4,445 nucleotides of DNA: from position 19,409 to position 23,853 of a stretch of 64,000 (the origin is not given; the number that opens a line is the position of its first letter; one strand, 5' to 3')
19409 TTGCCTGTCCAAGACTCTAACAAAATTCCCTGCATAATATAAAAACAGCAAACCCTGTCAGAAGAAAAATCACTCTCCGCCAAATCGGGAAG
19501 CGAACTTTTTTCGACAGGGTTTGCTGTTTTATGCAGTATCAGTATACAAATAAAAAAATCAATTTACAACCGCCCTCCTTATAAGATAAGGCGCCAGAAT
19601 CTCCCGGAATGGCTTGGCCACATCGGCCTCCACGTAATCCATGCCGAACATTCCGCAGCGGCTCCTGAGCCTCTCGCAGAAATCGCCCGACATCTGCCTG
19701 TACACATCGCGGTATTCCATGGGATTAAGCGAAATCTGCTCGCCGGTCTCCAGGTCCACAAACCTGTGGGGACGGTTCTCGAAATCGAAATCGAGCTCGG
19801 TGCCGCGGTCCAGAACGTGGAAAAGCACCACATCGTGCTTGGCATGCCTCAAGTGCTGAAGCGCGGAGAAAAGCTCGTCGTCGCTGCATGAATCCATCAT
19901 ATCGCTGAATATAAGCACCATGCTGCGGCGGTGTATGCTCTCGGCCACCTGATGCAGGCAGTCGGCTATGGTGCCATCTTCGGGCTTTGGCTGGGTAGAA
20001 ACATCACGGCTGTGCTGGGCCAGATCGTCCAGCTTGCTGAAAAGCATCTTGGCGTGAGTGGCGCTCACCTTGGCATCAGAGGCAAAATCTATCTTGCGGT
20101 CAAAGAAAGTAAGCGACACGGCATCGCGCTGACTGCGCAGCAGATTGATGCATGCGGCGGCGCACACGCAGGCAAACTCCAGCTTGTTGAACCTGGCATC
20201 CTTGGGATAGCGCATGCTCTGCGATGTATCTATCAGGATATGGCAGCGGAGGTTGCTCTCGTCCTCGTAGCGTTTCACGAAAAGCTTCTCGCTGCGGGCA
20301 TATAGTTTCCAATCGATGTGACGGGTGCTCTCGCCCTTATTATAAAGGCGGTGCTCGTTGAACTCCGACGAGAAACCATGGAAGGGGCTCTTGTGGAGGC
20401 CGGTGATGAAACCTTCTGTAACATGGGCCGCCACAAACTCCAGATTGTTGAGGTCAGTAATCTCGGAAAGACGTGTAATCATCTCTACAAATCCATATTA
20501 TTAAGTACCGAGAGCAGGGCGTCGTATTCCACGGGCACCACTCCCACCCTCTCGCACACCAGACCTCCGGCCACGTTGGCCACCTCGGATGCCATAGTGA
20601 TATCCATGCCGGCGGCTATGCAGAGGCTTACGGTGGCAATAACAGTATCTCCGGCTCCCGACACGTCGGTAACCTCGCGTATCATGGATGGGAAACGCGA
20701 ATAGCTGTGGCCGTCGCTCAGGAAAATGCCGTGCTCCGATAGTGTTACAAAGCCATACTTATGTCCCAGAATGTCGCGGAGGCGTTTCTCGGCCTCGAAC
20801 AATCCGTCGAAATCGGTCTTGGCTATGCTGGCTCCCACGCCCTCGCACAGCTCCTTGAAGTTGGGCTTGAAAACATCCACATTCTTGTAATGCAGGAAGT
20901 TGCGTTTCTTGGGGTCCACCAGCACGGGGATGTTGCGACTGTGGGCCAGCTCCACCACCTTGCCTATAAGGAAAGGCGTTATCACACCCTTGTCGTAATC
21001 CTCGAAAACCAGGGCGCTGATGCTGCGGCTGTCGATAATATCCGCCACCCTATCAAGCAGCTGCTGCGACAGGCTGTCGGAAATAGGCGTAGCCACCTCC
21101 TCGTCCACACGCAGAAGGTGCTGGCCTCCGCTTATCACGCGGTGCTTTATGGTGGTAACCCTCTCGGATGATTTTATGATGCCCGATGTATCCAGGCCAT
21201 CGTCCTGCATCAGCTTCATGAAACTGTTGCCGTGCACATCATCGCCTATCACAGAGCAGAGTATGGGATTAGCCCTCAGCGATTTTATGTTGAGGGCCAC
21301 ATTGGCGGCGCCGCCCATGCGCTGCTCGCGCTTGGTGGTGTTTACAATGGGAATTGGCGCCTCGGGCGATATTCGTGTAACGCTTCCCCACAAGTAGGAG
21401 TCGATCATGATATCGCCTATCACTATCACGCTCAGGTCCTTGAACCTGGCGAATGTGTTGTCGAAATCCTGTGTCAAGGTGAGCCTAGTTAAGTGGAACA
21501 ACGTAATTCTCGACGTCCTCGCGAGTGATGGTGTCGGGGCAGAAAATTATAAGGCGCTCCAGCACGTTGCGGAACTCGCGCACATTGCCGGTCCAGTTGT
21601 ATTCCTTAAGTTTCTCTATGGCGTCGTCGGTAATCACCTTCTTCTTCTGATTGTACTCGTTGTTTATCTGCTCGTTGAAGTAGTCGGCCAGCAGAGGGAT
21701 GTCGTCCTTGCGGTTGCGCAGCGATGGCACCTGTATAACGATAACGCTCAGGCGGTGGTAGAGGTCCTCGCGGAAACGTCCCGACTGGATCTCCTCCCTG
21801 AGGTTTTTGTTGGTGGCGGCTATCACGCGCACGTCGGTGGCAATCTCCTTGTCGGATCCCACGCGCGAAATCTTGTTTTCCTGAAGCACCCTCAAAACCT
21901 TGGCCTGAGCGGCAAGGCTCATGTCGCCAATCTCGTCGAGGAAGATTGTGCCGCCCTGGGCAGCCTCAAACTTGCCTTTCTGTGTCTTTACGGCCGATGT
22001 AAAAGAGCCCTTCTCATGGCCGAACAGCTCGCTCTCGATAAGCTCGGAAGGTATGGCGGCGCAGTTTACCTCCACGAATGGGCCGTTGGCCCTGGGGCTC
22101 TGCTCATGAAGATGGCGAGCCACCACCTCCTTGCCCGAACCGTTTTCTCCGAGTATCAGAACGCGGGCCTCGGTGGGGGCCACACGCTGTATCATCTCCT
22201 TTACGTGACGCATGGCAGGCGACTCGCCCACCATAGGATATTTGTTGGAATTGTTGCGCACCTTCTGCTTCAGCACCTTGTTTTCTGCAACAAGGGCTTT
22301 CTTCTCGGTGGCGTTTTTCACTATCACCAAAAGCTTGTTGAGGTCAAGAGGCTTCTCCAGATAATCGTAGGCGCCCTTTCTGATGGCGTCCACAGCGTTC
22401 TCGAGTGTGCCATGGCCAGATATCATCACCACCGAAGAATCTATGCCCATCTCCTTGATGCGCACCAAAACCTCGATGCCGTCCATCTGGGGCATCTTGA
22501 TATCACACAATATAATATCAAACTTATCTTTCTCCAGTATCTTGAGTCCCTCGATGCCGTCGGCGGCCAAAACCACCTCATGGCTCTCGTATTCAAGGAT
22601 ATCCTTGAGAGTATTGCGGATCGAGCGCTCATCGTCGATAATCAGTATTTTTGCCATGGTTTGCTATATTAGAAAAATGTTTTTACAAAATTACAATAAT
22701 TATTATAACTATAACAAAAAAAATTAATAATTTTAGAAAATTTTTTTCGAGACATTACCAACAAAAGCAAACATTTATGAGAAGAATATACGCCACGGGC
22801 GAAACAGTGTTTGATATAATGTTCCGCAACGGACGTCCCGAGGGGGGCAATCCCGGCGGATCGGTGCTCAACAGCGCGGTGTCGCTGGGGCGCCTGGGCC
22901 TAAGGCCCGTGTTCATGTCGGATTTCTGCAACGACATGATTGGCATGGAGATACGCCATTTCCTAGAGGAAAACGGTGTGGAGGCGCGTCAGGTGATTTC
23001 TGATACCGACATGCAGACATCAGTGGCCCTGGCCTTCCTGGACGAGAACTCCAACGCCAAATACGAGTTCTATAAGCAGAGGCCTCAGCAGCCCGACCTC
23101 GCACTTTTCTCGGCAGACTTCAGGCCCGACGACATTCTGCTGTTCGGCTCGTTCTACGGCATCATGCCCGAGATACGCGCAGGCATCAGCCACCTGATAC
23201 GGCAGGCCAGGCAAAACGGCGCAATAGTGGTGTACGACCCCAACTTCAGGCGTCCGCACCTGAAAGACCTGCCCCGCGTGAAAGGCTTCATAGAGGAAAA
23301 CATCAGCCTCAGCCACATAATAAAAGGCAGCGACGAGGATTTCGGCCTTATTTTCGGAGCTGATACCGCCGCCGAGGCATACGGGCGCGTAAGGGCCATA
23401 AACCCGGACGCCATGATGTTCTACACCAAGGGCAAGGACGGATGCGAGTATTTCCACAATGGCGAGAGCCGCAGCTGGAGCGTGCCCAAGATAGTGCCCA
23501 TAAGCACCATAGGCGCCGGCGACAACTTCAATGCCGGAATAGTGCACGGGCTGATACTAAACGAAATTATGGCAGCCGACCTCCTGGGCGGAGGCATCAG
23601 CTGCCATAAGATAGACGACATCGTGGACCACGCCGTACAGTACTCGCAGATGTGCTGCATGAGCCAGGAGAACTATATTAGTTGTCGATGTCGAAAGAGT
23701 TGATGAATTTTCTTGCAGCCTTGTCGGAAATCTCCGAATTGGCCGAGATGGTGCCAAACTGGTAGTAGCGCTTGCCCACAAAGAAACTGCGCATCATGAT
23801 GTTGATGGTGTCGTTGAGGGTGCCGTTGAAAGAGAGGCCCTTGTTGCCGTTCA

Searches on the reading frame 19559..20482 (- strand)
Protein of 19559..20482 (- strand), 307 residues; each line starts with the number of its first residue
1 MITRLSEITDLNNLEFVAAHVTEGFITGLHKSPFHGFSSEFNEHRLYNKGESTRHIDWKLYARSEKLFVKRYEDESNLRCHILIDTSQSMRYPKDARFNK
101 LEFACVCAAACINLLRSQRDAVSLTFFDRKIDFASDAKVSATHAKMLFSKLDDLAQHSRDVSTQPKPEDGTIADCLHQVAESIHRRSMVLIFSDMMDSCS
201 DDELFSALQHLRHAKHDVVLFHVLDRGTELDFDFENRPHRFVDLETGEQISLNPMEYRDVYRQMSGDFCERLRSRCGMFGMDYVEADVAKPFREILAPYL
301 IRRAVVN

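Call 52: search_protein_families(library=pfam, proteins=[window:19559-20482:-], max_evalue=0.001)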
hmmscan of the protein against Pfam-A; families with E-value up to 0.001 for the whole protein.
window:19559-20482:- (307 aa): 2 families
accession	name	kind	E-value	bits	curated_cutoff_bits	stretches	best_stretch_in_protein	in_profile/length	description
PF01882.25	DUF58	-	1.1e-31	110.1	23.4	1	43-258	1-203/216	Protein of unknown function DUF58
PF05762.20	VWA_CoxE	-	0.00029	20.8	26.4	1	139-224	107-188/222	VWA domain containing CoxE-like protein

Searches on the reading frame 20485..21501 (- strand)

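Call 52: search_protein_families(library=pfam, proteins=[window:20485-21501:-], max_evalue=0.001)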
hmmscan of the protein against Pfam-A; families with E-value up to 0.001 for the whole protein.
window:20485-21501:- (338 aa): 1 family
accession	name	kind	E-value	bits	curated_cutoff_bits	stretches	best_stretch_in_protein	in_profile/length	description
PF00294.29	PfkB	-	3.6e-31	109.1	25.8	1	24-321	3-295/302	pfkB family carbohydrate kinase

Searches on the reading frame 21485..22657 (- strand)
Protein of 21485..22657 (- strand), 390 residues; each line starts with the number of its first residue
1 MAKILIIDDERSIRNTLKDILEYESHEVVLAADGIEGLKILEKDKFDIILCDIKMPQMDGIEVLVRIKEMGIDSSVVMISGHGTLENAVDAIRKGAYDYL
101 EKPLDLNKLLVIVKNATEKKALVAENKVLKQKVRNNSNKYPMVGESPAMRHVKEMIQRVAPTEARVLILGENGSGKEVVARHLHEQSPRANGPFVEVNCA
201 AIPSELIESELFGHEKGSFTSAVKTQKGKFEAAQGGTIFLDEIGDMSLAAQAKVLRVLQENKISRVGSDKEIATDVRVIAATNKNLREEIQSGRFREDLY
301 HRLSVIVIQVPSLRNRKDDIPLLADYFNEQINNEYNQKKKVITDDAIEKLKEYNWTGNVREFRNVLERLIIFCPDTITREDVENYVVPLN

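Call 52: search_protein_families(library=pfam, proteins=[window:21485-22657:-], max_evalue=0.001)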
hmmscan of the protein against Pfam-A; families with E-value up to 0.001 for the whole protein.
window:21485-22657:- (390 aa): 8 families
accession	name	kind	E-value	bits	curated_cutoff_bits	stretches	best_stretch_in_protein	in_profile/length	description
PF00158.32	Sigma54_activat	-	4e-73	245.1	20.2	1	142-308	1-167/168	Sigma-54 interaction domain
PF00072.30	Response_reg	-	8.9e-30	103.6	30.2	1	4-113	1-110/111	Response regulator receiver domain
PF14532.12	Sigma54_activ_2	-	5.9e-25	88.6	25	1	143-313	1-138/138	Sigma-54 interaction domain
PF25601.1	AAA_lid_14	-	9.7e-22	77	27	1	314-385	1-73/87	AAA+ ATPase lid domain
PF07728.20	AAA_5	-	5.1e-09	36.7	22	1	166-286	2-125/139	AAA domain (dynein-related subfamily)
PF00004.35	AAA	-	2.7e-06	28.3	21.2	1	166-300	1-128/131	ATPase family associated with various cellular activities (AAA)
PF01078.27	Mg_chelatase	-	0.0002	21.2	20.3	0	223-284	95-158/207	Magnesium chelatase, subunit ChlI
PF13191.12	AAA_16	-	0.0003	21.8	32.6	1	147-218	7-85/167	AAA ATPase domain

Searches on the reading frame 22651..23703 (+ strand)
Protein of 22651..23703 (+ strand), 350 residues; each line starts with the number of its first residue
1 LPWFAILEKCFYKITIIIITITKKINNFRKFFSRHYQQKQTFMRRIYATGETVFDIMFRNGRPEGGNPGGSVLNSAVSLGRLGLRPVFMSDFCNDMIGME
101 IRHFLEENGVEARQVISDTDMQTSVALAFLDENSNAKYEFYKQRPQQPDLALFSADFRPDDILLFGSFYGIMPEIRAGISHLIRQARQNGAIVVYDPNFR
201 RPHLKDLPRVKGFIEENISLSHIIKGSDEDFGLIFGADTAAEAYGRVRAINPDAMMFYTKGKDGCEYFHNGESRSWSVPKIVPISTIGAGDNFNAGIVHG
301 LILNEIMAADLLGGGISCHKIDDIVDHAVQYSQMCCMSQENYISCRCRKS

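Call 53: search_protein_families(library=pfam, proteins=[window:22651-23703:+], max_evalue=0.001)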
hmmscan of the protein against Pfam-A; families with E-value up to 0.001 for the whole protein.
window:22651-23703:+ (350 aa): 1 family
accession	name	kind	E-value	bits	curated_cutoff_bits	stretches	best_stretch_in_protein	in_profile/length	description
PF00294.29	PfkB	-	3e-29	102.8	25.8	1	67-304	34-272/302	pfkB family carbohydrate kinase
